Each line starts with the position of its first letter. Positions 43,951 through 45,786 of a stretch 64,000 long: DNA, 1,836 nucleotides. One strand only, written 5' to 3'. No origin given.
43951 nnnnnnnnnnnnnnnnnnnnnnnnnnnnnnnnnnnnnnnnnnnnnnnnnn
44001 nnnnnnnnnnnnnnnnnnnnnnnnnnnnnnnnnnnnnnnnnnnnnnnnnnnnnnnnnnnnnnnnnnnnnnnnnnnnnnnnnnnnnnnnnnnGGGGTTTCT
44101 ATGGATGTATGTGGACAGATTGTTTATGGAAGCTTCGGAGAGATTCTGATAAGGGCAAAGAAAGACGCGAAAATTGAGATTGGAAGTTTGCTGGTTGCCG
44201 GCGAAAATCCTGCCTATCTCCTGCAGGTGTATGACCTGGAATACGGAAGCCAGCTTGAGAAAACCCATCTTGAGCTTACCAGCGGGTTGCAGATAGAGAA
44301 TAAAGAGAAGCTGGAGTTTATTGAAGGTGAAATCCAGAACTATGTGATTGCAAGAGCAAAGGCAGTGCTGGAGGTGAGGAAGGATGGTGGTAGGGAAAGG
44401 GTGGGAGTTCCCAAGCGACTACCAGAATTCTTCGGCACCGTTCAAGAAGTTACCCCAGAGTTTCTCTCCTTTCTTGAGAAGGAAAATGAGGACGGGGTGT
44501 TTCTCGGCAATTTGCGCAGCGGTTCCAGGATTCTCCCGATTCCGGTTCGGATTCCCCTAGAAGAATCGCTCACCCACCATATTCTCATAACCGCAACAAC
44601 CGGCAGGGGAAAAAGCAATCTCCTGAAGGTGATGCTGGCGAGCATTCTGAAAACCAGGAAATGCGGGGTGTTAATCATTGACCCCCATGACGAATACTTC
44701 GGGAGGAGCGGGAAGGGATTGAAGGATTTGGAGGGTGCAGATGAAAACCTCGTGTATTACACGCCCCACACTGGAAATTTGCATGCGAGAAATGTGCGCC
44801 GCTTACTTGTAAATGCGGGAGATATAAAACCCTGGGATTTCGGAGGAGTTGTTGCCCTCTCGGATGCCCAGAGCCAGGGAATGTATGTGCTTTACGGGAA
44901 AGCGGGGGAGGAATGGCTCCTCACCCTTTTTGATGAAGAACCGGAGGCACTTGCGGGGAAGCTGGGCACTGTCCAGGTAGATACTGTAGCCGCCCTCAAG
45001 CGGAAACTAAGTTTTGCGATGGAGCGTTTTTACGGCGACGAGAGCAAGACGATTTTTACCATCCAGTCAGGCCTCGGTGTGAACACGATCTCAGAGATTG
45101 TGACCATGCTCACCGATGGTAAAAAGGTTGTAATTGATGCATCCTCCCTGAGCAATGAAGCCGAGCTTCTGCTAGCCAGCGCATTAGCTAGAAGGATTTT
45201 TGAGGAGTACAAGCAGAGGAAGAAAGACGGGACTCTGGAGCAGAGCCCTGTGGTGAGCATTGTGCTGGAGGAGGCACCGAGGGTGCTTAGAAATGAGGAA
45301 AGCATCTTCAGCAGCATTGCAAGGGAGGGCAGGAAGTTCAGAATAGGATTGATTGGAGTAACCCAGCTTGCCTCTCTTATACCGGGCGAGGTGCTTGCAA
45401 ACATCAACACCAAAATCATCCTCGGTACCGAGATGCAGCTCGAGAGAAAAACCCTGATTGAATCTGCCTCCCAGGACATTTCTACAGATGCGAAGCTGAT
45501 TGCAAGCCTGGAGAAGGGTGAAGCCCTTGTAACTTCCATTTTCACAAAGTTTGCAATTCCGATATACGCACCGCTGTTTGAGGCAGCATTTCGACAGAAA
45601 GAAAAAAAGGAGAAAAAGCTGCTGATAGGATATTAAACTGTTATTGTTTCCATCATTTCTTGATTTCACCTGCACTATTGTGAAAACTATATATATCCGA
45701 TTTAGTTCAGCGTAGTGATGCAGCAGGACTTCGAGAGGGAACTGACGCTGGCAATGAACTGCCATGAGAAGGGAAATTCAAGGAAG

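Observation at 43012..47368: Stand-alone NurA-HerA pair in reversed order without Mre11/Rad50, followed by TPR and 6-TM genes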

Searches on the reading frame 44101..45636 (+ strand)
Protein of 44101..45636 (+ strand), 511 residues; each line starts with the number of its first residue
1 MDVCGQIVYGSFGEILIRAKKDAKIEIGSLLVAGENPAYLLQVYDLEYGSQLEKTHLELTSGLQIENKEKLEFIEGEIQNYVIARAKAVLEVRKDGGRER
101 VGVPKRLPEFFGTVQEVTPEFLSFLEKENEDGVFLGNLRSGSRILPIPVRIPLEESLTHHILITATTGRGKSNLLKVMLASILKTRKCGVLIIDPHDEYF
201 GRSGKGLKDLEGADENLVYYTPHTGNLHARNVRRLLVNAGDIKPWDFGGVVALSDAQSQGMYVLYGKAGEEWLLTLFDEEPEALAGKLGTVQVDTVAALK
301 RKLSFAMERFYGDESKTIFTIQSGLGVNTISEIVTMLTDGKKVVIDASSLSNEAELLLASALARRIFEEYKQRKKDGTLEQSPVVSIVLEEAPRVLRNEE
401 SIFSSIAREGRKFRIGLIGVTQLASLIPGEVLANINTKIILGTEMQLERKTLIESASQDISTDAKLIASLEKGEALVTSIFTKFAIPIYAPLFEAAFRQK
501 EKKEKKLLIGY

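Call 3: search_protein_families(library=pfam, proteins=[window:44101-45636:+], max_evalue=0.01)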
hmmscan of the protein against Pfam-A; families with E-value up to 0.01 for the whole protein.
window:44101-45636:+ (511 aa): 4 families
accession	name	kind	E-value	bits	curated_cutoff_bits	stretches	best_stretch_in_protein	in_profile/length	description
PF01935.23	DUF87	-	2.6e-23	83.7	23.2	1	134-366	2-220/220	Helicase HerA, central domain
PF01580.24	FtsK_SpoIIIE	-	0.00079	19.4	24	1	158-185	39-66/221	FtsK/SpoIIIE family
PF10412.15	TrwB_AAD_bind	-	0.0008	18.8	20.5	1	152-200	8-56/387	Type IV secretion-system coupling protein DNA-binding domain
PF12846.13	AAA_10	-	0.00088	18.8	27.5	0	159-198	22-60/362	AAA-like domain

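Call 4: search_protein_families(library=ncbifam, proteins=[window:44101-45636:+], max_evalue=0.01)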
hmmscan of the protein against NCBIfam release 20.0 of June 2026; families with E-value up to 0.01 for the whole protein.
window:44101-45636:+ (511 aa): 14 families
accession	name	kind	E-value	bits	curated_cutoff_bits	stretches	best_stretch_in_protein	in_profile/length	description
NF040937.1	HerA_Thermprot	equivalog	2.6e-24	85.5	800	2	329-482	296-453/487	DNA double-strand break repair helicase HerA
NF040819.1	helicase_HerA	equivalog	3.2e-21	75.5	970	2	393-478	416-502/561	DNA double-strand break repair helicase HerA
NF053655.1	CedD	equivalog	5.1e-21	74.9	600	2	298-480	348-515/527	DNA-translocating ATPase CedD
NF033849.1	ser_rich_anae_1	subfamily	8.4e-12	43.3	650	1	315-455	955-1102/1163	serine-rich protein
NF042943.1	HerA_antiphage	equivalog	3.6e-09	35.7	800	1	387-487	437-544/566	anti-phage-associated helicase HerA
NF045975.1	VirB4_plasma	equivalog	4.2e-06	24.8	590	1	130-199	488-555/894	Mbov_0397 family ICE element conjugal transfer ATPase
NF041017.1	DNA_import_CedB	equivalog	2.5e-05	23.1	700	1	319-422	414-514/590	DNA import protein CedB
NF041214.1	plasmid_TraB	equivalog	0.00065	18.3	800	0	159-195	249-285/639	plasmid transfer protein TraB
TIGR03743.1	SXT_TraD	subfamily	0.0021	16.6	366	1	149-196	167-212/636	conjugative transfer system coupling protein TraD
TIGR03928.1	T7_EssCb_Firm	equivalog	0.0025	15.4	778.4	0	158-200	1096-1138/1296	type VII secretion protein EssC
NF045971.1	conju_CD1110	equivalog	0.0067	14.7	325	0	161-200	418-457/752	VirB4-like conjugal transfer ATPase, CD1110 family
NF042944.1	HerA_antiphage_2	equivalog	0.0081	15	850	0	328-477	363-529/576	anti-phage-associated helicase HerA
TIGR03924.1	T7SS_EccC_a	equivalog_domain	0.0088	14.8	509.15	0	159-188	451-480/673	type VII secretion protein EccCa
TIGR02759.1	TraD_Ftype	equivalog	0.0094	14.8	521.35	0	154-195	172-212/566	type IV conjugative transfer system coupling protein TraD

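Call 5: search_protein_families(library=padloc, proteins=[window:44101-45636:+], max_evalue=0.01)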
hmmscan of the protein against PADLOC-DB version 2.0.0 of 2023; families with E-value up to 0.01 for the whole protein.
window:44101-45636:+ (511 aa): 13 families
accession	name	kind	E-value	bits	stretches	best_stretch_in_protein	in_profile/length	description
PDLC04140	mad8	-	3.3e-22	77.4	1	132-499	3-308/314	mads_8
PDLC01055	HerA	-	3.1e-19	67.2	2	87-199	88-199/532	Type III coevolved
PDLC04105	HerA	-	4.9e-19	66.3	2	341-478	380-523/576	-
PDLC02185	HerA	-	3.7e-12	43.8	2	377-482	440-553/585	-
PDLC04102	HerA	-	1.1e-10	38.5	1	341-441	466-570/654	-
PDLC04103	HerA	-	7.6e-10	35.7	1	402-486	468-552/579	-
PDLC04100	HerA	-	1.2e-09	35.4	2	387-479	443-544/580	-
PDLC04098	HerA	-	6.3e-09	32.9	1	339-438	483-594/686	-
PDLC04106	HerA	-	1.5e-05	21.7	1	337-439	465-577/667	-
PDLC04097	HerA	-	0.00016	18.5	1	147-201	149-210/618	-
PDLC02684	DndH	-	0.00028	16.5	0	373-425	1588-1639/1715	DndH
PDLC02188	HerA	-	0.00084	16.3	0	328-477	363-529/578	-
PDLC04104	HerA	-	0.0015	15.4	1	399-477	245-323/379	-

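Call 11: find_homologous_proteins(query=window:44101-45636:+, max_evalue=1e-10)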
Query window:44101-45636:+ (511 aa): 2712 proteins with E <= 1e-10 among 8000 candidates; the best 120 are listed.
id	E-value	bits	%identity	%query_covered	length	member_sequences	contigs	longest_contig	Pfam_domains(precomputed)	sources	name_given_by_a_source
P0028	0.0e+0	1104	100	100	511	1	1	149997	PF01935.24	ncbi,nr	ncbi:MAG: ATP-binding protein [Thermoplasmata archaeon]|nr:ATP-binding protein [Thermoplasmata archa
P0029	1.9e-267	906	82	100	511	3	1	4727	PF01935.24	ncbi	ncbi:MAG: ATP-binding protein [Thermoplasmata archaeon]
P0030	4.5e-263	891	81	100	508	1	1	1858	PF01935.24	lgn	-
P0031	5.2e-224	763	70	100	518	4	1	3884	PF01935.24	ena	-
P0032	1.5e-221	755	71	97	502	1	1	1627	PF01935.24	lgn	-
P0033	4.6e-204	697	66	99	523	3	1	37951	PF01935.24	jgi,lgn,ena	-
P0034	1.5e-177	609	80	69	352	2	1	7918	PF01935.24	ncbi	ncbi:MAG: DUF87 domain-containing protein, partial [Thermoplasmata archaeon]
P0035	2.2e-144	500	50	99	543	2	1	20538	PF01935.24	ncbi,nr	ncbi:MAG: ATP-binding protein [Candidatus Thermoplasmatota archaeon]|nr:ATP-binding protein [Candida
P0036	2.5e-134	467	48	99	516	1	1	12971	PF01935.24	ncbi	-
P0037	8.4e-134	465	48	97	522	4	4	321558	PF01935.24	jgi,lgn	-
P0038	1.8e-133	464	48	100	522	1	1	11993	PF01935.24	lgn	-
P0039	2.8e-133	463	47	99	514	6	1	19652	PF01935.24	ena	-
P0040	3.1e-133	463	48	100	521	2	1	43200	PF01935.24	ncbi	-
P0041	4.5e-133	463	48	99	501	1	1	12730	PF01935.24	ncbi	ncbi:MAG: ATP-binding protein [Candidatus Thermoplasmatota archaeon]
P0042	2.0e-132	461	47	100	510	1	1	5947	PF01935.24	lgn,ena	-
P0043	3.7e-132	460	47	99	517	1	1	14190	PF01935.24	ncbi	-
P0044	4.2e-132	460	46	100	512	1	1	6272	PF01935.24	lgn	-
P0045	5.1e-132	459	49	99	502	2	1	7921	PF01935.24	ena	-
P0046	1.5e-131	458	48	100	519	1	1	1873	PF01935.24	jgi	-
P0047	1.6e-131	458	47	98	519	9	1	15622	PF01935.24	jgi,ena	jgi:hypothetical protein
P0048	3.2e-131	457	47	100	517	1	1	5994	PF01935.24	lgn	-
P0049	5.5e-131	456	47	99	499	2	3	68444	PF01935.24,PF12846.14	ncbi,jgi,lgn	-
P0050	5.6e-131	456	47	96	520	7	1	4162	PF01935.24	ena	-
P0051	9.7e-131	455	46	100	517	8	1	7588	PF01935.24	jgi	jgi:DNA helicase HerA-like ATPase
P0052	9.7e-131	455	46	100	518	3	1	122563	PF01935.24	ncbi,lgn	ncbi:MAG: ATP-binding protein [Thermoplasmata archaeon]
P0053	1.7e-130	454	48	98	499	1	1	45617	PF01935.24,PF12846.14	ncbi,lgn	-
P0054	3.3e-130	453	47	97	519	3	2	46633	PF01935.24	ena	-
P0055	4.5e-130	453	46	100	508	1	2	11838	PF01935.24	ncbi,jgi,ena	-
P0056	5.8e-130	453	47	98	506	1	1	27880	PF01935.24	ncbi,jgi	jgi:DNA helicase HerA-like ATPase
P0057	7.4e-130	452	47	96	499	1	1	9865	PF01935.24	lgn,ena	-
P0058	8.3e-130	452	47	99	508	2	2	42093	PF01935.24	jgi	jgi:hypothetical protein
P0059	9.6e-130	452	47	98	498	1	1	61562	PF01935.24,PF12846.14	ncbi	-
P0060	1.1e-129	452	47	100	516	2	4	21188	PF01935.24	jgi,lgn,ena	-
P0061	1.2e-129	452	47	100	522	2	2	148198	PF01935.24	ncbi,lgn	-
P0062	1.4e-129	451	46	100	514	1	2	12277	PF01935.24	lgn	-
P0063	1.8e-129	451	47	99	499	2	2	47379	PF01935.24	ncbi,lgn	-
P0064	2.2e-129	451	46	98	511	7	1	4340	PF01935.24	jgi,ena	jgi:DNA helicase HerA-like ATPase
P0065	3.0e-129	450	48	98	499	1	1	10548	PF01935.24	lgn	-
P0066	3.2e-129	450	47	99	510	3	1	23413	PF01935.24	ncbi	ncbi:MAG: ATP-binding protein [Nitrososphaerales archaeon]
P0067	3.8e-129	450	47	99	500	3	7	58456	PF01935.24,PF12846.14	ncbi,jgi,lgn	-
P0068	4.2e-129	450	48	96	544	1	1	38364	PF01935.24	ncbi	ncbi:MAG: ATP-binding protein [Thermoplasmatota archaeon]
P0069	4.3e-129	450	47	99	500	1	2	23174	PF01935.24,PF12846.14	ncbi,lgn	-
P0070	4.6e-129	450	45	98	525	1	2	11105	PF01935.24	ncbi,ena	-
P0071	6.1e-129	449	46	100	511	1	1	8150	PF01935.24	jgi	jgi:uncharacterized protein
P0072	7.1e-129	449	46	98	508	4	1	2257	PF01935.24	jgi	-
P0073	2.0e-128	447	45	98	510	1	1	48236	PF01935.24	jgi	jgi:DNA helicase HerA-like ATPase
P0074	3.3e-128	447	45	99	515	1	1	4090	PF01935.24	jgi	-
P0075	3.6e-128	447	47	97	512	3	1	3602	PF01935.24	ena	-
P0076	4.3e-128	446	46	99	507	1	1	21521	PF01935.24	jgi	jgi:hypothetical protein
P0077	4.4e-128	446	47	99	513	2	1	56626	PF01935.24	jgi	jgi:DNA helicase HerA-like ATPase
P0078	5.8e-128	446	47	100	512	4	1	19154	PF01935.24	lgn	-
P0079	6.9e-128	446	46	100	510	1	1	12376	PF01935.24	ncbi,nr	ncbi:MAG: ATP-binding protein [Thaumarchaeota archaeon]|nr:ATP-binding protein [Nitrososphaerota arc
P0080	7.2e-128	446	45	98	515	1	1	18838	PF01935.24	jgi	jgi:DNA helicase HerA-like ATPase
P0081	8.5e-128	445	46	99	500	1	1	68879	PF01935.24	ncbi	-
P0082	1.0e-127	445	46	100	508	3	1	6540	PF01935.24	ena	-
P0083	1.4e-127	445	46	97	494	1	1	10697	PF01935.24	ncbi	-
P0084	1.7e-127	444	46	96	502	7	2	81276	PF01935.24,PF12846.14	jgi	-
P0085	1.7e-127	444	44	97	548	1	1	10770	PF01935.24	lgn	-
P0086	1.7e-127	444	47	98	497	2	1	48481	PF01935.24,PF12846.14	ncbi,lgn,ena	-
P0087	2.3e-127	444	45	99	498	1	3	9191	PF01935.24,PF12846.14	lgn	-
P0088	2.6e-127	444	45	100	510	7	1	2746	PF01935.24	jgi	-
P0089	3.0e-127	444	46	98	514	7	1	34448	PF01935.24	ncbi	-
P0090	3.4e-127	443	47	100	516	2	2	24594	PF01935.24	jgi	jgi:hypothetical protein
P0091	3.5e-127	443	46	98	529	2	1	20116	PF01935.24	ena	-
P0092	3.5e-127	443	46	99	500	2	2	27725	PF01935.24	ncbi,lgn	-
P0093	4.1e-127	443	47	99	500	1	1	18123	PF01935.24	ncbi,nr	ncbi:MAG: ATP-binding protein [Candidatus Thermoplasmatota archaeon]|nr:ATP-binding protein [Candida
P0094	4.2e-127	443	46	100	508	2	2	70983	PF01935.24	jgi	jgi:DNA helicase HerA-like ATPase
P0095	4.3e-127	443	45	97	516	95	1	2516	PF01935.24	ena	-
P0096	5.2e-127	443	45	99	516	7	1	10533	PF01935.24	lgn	-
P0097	6.6e-127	442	45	98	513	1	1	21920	PF01935.24,PF12846.14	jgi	jgi:hypothetical protein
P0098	6.6e-127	442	47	96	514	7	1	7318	PF01935.24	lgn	-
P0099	8.1e-127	442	46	98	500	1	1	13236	PF01935.24,PF12846.14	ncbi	-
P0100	9.4e-127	442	47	99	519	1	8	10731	PF01935.24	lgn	-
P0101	1.0e-126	442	45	99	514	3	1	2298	PF01935.24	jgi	jgi:DNA helicase HerA-like ATPase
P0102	1.1e-126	442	46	99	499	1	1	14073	PF01935.24,PF12846.14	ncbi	-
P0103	1.1e-126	442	45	99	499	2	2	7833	PF01935.24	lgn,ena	-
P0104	1.5e-126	441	45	99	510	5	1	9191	PF01935.24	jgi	jgi:DNA helicase HerA-like ATPase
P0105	1.7e-126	441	46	96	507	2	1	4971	PF01935.24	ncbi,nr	ncbi:ATP-binding protein [Candidatus Woesearchaeota archaeon]|nr:ATP-binding protein [Candidatus Woe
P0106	1.9e-126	441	47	100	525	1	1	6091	PF01935.24,PF01580.25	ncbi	-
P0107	2.1e-126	441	47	97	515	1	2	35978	PF01935.24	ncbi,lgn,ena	-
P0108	2.4e-126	441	45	100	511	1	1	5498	PF01935.24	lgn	-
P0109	2.7e-126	440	47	99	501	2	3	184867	PF01935.24,PF12846.14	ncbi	-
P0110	3.0e-126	440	46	99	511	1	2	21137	PF01935.24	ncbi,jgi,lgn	-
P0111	3.8e-126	440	47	100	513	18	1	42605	PF01935.24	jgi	jgi:DNA helicase HerA-like ATPase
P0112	5.2e-126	440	46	97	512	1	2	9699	PF01935.24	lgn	-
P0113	5.8e-126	439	46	99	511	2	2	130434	PF01935.24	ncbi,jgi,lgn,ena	-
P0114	6.6e-126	439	45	100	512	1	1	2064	PF01935.24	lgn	-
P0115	7.3e-126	439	47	100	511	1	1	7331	PF01935.24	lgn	-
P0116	7.4e-126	439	48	98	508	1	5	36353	PF01935.24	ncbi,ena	-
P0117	8.8e-126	439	47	99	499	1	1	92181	PF01935.24,PF12846.14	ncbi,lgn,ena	-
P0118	9.7e-126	439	45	99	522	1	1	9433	PF01935.24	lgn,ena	-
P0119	9.9e-126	439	46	97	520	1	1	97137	PF01935.24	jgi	jgi:hypothetical protein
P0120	1.2e-125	438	46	99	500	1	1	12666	PF01935.24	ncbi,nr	ncbi:MAG: ATP-binding protein [Candidatus Thermoplasmatota archaeon]|nr:ATP-binding protein [Candida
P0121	1.3e-125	438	46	98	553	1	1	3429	PF01935.24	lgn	-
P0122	1.3e-125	438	47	99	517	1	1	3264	PF01935.24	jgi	jgi:DNA helicase HerA-like ATPase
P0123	1.3e-125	438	45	98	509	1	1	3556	PF01935.24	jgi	jgi:uncharacterized protein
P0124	1.5e-125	438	45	97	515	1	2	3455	PF01935.24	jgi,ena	-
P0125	1.5e-125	438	45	99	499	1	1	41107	PF01935.24,PF12846.14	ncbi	ncbi:MAG: DUF87 domain-containing protein [Thermoplasmata archaeon]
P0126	1.6e-125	438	45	100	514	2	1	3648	PF01935.24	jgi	jgi:hypothetical protein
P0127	1.6e-125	438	44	100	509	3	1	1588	PF01935.24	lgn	-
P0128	1.7e-125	438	46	98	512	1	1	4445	PF01935.24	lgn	-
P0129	1.7e-125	438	45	98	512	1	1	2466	PF01935.24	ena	-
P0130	1.9e-125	438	46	100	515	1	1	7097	PF01935.24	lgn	-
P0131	2.4e-125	437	46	100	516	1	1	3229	PF01935.24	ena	-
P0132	2.4e-125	437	46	100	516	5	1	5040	PF01935.24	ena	-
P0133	2.4e-125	437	46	97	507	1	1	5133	PF01935.24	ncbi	-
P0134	2.5e-125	437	47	99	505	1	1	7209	PF01935.24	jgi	jgi:DNA helicase HerA-like ATPase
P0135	2.5e-125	437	47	97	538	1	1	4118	PF01935.24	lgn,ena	-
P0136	2.6e-125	437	47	100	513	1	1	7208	PF01935.24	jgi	-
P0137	2.9e-125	437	45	99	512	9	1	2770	PF01935.24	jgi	-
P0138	3.1e-125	437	45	96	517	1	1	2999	PF01935.24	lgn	-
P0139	3.2e-125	437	46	99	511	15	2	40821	PF01935.24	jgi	jgi:DNA helicase HerA-like ATPase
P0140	3.3e-125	437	44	99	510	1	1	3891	PF01935.24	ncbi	-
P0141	3.5e-125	437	45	99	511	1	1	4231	PF01935.24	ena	-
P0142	3.6e-125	437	45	99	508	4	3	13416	PF01935.24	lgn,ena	-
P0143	3.8e-125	437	46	100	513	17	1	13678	PF01935.24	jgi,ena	-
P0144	4.0e-125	437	45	99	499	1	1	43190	PF01935.24,PF12846.14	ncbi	-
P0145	4.1e-125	437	46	97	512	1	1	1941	PF01935.24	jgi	-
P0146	4.2e-125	436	45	99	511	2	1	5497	PF01935.24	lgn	-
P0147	4.7e-125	436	46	99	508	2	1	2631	PF01935.24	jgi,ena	-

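Call 13: find_encoding_contigs(protein=P0033, flank=8000, max_places=1)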
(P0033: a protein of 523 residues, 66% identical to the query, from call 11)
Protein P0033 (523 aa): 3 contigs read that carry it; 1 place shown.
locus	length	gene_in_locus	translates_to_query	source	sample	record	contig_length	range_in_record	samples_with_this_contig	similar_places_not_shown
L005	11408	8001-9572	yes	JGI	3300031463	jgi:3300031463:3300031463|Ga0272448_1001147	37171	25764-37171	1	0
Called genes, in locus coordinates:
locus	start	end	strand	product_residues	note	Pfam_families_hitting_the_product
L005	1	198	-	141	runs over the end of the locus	PF00885:DMRL_synthase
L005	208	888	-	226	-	-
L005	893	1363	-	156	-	PF00885:DMRL_synthase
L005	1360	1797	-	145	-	PF01467:CTP_transf_like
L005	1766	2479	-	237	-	PF00926:DHBP_synthase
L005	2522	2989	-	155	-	PF07790:Pilin_N (weak)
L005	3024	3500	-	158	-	PF07790:Pilin_N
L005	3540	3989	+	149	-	-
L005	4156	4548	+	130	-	PF19479:DUF6015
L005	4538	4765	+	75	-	-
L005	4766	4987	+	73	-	-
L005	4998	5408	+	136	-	PF08753:NikR_C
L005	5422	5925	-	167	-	PF00334:NDK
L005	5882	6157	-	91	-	PF01246:Ribosomal_L24e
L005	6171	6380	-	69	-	PF01200:Ribosomal_S28e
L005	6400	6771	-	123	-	PF01248:Ribosomal_L7Ae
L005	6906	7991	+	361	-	-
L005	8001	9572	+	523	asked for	PF01935:DUF87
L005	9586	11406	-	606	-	?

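Call 14: find_encoding_contigs(protein=P0037, flank=8000, max_places=1)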
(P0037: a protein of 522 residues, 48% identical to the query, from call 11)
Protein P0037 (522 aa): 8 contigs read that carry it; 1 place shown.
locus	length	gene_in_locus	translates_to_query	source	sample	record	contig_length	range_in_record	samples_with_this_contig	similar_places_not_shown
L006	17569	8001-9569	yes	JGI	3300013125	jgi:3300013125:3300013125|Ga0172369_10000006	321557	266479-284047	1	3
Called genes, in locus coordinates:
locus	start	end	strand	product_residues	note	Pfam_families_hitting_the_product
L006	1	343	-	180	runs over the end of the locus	PF25213:HVO_A0261_N (weak), PF09339:HTH_IclR (weak), PF12840:HTH_20, PF13412:HTH_24 (weak), PF01022:HTH_5, PF01047:MarR (faint), PF01978:TrmB (faint)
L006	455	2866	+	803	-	PF09826:Beta_propel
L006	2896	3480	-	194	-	PF02163:Peptidase_M50 (weak)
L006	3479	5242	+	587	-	PF00749:tRNA-synt_1c, PF03950:tRNA-synt_1c_C, PF20974:tRNA-synt_1c_C2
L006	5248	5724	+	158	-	-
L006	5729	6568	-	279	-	PF01040:UbiA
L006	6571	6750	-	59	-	-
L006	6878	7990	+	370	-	-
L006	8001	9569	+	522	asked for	PF01935:DUF87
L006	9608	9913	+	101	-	PF01909:NTP_transf_2, PF18765:Polbeta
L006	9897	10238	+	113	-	PF01934:HepT-like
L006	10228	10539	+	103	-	-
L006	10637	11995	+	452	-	PF00149:Metallophos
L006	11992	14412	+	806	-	PF02463:SMC_N, PF13175:AAA_15, PF13476:AAA_23, PF13555:AAA_29 (weak), PF13304:AAA_21 (faint), PF13166:AAA_13 (faint)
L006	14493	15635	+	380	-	PF02005:TRM, PF02475:TRM5-TYW2_MTfase (weak)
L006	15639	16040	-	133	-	-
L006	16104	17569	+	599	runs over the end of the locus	PF04208:MtrA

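Call 15: find_encoding_contigs(protein=P0052, flank=8000, max_places=1)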
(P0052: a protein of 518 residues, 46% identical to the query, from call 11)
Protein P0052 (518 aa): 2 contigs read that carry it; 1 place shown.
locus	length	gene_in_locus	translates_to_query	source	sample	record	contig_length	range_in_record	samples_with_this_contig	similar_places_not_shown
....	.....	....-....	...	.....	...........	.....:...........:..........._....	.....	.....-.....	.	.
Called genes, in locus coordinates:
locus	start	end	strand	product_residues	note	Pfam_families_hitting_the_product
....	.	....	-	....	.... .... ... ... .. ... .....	-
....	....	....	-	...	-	-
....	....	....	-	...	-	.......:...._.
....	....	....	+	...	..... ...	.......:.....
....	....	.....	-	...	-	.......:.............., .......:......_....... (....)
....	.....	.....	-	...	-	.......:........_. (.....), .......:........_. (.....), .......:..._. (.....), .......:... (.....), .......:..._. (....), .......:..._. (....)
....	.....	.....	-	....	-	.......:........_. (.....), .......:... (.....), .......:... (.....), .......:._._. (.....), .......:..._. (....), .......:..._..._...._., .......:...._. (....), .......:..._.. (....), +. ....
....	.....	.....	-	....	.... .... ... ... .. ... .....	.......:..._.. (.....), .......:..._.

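Call 17: find_encoding_contigs(protein=P0028, flank=1000, max_places=2)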
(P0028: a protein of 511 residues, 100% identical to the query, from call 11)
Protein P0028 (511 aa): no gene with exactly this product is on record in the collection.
